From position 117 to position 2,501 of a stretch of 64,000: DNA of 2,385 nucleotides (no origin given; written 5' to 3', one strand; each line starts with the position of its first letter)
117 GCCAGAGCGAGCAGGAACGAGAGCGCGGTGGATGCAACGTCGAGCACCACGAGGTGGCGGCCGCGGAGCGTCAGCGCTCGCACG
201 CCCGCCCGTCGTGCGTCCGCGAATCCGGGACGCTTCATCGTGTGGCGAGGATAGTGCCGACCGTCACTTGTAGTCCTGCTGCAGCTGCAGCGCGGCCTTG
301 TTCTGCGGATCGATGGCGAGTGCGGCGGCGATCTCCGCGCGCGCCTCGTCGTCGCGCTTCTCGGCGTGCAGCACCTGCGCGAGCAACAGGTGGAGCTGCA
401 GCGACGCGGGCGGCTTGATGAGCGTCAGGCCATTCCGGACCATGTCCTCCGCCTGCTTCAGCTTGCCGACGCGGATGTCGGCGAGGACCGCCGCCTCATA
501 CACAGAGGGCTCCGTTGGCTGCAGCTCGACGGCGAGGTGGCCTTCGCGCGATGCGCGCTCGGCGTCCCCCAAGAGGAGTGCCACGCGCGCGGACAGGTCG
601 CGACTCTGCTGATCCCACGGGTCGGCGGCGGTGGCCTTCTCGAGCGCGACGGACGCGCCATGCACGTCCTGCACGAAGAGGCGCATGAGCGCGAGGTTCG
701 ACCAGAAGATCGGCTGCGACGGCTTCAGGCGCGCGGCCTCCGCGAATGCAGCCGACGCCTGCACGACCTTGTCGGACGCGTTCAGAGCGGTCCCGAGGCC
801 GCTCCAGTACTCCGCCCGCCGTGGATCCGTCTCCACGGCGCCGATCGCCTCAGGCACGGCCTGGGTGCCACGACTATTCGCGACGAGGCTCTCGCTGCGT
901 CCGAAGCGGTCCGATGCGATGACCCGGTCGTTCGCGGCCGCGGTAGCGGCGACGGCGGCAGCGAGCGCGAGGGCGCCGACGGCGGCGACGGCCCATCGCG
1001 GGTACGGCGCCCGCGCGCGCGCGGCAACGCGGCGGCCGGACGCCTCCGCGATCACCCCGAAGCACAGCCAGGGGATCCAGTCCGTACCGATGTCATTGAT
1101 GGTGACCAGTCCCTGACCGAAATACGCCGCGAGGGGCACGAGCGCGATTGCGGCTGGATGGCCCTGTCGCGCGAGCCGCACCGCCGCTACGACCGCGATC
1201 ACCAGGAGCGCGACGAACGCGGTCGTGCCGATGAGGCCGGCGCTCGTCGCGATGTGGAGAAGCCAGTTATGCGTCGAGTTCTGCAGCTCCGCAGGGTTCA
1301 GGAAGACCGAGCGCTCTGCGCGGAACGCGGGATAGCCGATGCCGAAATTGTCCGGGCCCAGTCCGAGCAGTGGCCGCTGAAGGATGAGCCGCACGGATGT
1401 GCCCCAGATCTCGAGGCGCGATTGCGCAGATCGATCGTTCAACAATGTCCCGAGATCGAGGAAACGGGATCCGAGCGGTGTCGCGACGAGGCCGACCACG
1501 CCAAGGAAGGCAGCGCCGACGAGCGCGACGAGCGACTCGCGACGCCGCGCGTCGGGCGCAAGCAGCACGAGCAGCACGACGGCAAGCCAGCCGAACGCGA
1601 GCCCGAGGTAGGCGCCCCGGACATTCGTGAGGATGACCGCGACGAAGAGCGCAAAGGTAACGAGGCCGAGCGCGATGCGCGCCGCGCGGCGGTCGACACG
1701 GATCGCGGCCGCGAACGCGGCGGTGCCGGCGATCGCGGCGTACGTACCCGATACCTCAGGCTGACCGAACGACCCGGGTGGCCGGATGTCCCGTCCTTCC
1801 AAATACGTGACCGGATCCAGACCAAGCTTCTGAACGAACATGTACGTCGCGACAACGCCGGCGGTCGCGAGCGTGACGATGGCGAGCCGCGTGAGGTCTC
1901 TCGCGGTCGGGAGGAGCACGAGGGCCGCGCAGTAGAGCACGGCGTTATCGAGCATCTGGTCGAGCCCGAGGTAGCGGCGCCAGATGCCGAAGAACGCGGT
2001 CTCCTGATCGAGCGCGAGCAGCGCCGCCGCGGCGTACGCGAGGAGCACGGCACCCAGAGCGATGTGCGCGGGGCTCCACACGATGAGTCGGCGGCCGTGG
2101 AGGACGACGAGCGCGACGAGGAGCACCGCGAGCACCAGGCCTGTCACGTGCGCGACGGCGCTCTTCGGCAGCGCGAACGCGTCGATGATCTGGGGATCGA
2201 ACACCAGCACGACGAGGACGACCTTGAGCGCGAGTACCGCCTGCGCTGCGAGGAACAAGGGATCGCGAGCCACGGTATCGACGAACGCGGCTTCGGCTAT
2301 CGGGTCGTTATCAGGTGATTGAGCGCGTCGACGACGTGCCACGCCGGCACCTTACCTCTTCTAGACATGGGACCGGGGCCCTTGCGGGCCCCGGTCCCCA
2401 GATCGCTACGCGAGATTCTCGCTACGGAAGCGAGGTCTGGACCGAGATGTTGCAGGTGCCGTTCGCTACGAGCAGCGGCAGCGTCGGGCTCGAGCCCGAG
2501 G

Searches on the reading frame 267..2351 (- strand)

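Call 36: search_protein_families(library=pfam, proteins=[window:267-2351:-], max_evalue=0.001)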
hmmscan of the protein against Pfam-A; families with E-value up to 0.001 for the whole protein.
window:267-2351:- (695 aa): 6 families
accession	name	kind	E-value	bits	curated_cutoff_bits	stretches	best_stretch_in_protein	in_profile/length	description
PF04932.20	Wzy_C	-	5.6e-18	65.6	31.7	1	231-380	2-149/149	O-Antigen ligase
PF07719.23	TPR_2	-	5.4e-06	26.6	27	0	653-684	3-34/34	Tetratricopeptide repeat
PF13432.12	TPR_16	-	8.4e-06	26.6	32.7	0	487-547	5-65/65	Tetratricopeptide repeat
PF23914.1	TPR_CcmH_CycH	-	8.8e-05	22.8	42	1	507-602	44-142/158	Cytochrome c-type biogenesis protein H TPR domain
PF13428.12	TPR_14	-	0.00033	21.5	23.5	0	652-689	2-39/44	Tetratricopeptide repeat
PF14559.12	TPR_19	-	0.00039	21.1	25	0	648-692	22-66/68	Tetratricopeptide repeat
